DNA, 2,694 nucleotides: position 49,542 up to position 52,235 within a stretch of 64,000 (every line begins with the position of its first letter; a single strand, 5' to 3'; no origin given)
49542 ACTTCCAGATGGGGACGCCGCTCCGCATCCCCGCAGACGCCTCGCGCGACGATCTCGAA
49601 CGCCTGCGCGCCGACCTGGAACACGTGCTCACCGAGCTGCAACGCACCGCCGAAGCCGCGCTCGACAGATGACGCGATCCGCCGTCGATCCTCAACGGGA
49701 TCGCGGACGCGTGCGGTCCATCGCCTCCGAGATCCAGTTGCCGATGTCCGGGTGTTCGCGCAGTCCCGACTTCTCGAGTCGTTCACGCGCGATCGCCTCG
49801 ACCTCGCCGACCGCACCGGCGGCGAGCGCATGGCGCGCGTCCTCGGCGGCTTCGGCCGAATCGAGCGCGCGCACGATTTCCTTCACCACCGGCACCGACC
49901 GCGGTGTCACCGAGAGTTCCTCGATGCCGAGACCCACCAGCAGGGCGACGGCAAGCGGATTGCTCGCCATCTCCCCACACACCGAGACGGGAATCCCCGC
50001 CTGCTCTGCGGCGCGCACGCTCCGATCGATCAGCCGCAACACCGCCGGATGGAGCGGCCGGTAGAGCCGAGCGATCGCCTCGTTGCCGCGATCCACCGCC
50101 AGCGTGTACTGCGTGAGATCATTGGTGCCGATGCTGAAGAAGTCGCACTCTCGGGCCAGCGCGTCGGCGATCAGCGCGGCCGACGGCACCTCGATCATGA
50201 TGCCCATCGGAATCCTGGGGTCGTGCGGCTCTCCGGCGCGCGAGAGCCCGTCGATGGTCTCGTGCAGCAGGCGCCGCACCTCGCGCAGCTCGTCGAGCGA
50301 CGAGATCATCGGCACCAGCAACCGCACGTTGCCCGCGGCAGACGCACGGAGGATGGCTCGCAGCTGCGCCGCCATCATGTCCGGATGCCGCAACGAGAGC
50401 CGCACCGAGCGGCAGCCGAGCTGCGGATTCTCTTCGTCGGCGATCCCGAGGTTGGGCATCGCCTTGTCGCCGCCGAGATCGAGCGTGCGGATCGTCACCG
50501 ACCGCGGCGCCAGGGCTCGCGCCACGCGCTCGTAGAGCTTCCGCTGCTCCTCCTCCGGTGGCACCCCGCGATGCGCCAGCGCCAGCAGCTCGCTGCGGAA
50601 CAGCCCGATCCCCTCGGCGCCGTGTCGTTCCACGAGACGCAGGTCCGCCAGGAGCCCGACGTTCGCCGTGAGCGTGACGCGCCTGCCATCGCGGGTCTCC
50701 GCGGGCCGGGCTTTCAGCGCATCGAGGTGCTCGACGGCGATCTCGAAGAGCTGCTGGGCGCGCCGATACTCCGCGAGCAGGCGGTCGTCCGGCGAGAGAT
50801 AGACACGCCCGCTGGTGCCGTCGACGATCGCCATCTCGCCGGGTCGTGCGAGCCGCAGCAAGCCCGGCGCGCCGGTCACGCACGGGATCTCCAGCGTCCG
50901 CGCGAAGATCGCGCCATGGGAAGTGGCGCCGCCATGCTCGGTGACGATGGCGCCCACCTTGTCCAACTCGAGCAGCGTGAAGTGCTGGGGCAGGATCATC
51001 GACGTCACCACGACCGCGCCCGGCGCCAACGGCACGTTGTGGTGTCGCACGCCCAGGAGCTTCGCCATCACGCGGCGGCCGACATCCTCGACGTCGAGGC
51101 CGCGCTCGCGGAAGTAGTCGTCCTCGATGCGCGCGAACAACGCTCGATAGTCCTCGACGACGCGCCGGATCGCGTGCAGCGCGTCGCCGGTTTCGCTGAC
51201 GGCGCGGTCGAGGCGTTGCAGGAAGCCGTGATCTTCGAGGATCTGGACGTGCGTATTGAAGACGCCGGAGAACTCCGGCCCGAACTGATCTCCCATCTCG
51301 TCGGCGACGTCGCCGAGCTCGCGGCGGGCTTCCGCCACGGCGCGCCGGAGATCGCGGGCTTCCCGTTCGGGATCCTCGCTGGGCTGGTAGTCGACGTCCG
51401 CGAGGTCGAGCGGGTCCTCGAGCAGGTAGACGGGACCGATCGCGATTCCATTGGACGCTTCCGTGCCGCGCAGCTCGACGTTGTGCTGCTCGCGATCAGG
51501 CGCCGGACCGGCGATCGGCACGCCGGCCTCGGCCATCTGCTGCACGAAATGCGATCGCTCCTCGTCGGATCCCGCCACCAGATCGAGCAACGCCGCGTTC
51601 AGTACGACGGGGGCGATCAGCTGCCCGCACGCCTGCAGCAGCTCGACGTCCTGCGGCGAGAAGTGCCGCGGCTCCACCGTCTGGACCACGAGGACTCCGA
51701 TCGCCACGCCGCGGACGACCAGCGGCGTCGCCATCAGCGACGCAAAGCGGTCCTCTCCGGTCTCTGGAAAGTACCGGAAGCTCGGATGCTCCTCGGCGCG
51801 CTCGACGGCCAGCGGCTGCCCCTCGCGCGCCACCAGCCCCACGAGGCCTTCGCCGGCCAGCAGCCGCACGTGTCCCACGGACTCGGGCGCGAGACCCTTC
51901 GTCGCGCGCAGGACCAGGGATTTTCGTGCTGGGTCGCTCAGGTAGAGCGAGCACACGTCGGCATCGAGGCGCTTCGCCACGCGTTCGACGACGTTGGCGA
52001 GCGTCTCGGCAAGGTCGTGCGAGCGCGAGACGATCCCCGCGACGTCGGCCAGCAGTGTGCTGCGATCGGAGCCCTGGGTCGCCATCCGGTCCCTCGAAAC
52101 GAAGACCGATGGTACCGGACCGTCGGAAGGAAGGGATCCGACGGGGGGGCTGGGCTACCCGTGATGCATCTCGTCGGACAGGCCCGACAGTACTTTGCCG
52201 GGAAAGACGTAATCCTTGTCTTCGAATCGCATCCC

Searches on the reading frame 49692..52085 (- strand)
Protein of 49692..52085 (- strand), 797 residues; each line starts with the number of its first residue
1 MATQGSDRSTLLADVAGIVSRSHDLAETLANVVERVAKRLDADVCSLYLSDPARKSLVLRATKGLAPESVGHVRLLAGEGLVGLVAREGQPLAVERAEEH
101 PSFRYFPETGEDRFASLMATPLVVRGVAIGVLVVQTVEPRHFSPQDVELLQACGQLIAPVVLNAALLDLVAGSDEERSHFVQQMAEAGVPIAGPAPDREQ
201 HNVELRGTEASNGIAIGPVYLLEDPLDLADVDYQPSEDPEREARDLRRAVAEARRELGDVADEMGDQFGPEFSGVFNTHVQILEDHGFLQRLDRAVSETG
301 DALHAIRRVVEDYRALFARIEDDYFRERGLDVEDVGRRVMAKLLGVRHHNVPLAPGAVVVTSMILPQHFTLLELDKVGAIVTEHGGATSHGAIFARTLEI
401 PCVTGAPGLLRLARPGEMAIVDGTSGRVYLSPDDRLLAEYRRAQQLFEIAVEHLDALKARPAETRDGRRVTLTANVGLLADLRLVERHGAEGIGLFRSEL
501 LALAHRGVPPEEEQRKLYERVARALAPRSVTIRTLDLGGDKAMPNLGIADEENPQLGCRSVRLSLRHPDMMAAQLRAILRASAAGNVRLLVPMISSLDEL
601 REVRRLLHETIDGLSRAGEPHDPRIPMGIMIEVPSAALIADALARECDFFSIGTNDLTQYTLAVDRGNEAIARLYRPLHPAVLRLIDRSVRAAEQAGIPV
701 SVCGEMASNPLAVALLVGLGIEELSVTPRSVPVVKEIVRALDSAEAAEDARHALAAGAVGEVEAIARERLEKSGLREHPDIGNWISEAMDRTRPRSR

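Call 43: search_protein_families(library=pfam, max_evalue=0.00001, proteins=[window:49692-52085:-])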
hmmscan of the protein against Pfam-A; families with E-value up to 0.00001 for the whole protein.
window:49692-52085:- (797 aa): 6 families
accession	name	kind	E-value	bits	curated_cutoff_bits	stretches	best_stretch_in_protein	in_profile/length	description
PF02896.24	PEP-utilizers_C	-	5.9e-104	347.8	22.8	1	454-741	4-291/293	PEP-utilising enzyme, PEP-binding domain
PF05524.18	PEP-utilisers_N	-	7.3e-27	94.4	24.4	1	206-328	1-121/121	PEP-utilising enzyme, N-terminal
PF01590.32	GAF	-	2.8e-20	73.6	22.4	1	24-158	1-130/133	GAF domain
PF00391.29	PEP-utilizers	-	1.3e-19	70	23.1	1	354-426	2-72/72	PEP-utilising enzyme, mobile domain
PF13185.12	GAF_2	-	2.3e-19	70.4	28.6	1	22-158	1-132/136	GAF domain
PF13492.12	GAF_3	-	6e-15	56.2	27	1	24-159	1-125/129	GAF domain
